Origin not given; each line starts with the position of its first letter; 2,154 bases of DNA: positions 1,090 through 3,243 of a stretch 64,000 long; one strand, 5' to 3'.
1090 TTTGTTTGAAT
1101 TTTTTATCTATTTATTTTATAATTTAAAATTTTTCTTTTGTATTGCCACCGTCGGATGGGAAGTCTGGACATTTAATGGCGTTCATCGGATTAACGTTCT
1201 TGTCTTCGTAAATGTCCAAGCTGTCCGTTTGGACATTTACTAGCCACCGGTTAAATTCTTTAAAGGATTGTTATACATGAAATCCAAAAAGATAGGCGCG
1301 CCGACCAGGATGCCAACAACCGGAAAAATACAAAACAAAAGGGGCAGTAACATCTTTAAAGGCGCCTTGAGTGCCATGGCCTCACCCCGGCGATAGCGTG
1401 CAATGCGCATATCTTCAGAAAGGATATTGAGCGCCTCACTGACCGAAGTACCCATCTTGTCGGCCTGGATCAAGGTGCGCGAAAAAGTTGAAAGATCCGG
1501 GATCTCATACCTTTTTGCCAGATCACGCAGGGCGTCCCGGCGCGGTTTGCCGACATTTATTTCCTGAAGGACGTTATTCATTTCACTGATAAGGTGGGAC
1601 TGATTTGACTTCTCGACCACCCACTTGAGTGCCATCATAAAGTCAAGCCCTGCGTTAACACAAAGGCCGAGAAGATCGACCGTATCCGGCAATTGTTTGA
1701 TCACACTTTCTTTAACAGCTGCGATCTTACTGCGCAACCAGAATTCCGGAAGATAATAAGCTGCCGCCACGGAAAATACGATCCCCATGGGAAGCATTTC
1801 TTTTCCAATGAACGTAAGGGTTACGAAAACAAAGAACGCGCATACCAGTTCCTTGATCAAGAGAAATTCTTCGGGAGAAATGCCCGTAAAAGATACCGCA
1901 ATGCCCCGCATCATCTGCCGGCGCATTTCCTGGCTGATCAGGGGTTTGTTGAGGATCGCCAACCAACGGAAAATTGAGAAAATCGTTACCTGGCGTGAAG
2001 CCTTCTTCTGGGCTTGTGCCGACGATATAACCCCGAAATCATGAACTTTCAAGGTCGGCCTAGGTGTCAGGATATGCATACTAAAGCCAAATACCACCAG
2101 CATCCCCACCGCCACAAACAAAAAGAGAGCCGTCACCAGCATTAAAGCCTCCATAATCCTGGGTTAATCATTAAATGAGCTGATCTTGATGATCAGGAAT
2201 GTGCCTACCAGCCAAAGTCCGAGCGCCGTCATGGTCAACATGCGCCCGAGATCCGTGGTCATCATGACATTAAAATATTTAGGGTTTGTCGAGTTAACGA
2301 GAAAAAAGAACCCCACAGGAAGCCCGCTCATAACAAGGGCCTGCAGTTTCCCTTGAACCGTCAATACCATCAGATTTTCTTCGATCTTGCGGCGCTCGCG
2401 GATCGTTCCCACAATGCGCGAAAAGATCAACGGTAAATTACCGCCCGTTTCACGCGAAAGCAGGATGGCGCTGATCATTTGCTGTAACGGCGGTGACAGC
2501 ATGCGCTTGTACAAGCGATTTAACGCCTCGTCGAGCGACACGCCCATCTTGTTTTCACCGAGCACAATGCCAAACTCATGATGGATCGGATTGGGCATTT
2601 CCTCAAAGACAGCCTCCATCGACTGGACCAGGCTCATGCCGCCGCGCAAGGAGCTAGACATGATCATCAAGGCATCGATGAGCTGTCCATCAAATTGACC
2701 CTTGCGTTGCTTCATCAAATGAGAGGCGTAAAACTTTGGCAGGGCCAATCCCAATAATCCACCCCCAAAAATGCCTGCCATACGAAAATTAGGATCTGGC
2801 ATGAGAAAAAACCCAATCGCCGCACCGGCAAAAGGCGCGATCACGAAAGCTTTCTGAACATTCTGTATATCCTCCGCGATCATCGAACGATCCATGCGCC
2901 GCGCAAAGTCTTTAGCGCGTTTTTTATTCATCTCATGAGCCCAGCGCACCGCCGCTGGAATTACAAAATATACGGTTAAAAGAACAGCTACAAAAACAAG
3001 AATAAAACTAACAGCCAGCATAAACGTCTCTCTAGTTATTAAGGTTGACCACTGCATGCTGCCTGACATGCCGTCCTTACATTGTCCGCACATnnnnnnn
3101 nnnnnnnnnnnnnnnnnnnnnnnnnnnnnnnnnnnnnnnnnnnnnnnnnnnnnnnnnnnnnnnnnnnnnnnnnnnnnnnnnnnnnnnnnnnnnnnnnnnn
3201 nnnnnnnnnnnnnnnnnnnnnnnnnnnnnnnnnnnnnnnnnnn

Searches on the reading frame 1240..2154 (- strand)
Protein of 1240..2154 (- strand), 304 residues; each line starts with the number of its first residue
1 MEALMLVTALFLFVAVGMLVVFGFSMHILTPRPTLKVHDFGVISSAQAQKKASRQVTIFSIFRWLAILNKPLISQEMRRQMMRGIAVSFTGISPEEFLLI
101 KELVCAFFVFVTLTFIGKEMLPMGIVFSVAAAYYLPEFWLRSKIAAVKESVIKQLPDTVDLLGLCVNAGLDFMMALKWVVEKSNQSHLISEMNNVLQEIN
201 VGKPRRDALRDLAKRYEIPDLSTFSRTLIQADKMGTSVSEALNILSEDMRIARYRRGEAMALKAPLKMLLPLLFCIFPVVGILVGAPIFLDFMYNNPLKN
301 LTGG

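Call 50: search_protein_families(library=pfam, proteins=[window:1240-2154:-], max_evalue=0.00001)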
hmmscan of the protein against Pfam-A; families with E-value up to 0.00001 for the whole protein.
window:1240-2154:- (304 aa): 1 family
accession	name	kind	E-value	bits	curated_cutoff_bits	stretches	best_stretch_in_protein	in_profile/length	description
PF00482.28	T2SSF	-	2.2e-14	53.9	25.2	1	160-283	3-122/125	Type II secretion system (T2SS), protein F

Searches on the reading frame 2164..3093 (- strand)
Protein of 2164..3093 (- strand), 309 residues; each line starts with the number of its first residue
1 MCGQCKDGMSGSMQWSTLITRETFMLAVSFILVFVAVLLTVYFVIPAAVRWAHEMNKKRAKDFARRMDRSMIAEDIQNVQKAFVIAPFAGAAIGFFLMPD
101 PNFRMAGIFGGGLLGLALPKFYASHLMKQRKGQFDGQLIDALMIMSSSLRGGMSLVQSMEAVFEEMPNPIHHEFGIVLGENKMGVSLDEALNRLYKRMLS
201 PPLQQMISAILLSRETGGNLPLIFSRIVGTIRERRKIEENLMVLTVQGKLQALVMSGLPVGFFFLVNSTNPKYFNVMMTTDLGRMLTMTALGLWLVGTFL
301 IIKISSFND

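Call 50: search_protein_families(library=pfam, proteins=[window:2164-3093:-], max_evalue=0.00001)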
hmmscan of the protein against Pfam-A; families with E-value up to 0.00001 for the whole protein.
window:2164-3093:- (309 aa): 1 family
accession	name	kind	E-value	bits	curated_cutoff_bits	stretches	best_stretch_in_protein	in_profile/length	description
PF00482.28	T2SSF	-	2.5e-14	53.8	25.2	1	142-265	2-122/125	Type II secretion system (T2SS), protein F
